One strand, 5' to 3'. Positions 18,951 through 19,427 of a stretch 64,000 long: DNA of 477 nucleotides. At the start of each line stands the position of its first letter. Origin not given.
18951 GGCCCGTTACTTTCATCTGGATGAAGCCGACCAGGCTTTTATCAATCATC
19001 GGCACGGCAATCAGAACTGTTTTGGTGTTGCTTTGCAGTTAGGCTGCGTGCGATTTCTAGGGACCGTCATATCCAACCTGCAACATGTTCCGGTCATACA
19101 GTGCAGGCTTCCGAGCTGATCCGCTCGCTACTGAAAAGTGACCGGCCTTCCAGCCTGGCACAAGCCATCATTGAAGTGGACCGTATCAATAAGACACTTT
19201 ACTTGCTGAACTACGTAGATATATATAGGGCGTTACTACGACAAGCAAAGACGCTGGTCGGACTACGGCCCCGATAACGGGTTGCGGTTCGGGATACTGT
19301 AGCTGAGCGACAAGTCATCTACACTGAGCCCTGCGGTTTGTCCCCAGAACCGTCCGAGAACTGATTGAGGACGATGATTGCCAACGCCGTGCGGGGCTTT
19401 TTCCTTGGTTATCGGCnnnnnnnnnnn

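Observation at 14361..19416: Gabija defence pair carried as cargo of a decayed Tn3-family transposon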

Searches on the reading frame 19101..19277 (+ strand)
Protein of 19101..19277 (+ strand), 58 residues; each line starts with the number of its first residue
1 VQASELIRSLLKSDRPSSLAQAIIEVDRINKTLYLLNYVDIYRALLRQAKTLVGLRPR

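Call 3: search_protein_families(library=pfam, proteins=[window:19101-19277:+], max_evalue=0.01)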
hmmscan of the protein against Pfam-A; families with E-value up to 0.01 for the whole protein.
window:19101-19277:+ (58 aa): 1 family
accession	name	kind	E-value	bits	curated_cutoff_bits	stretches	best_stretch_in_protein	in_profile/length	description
PF01526.23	DDE_Tnp_Tn3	-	4.9e-09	35.9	24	1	1-40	251-290/389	Tn3 transposase DDE domain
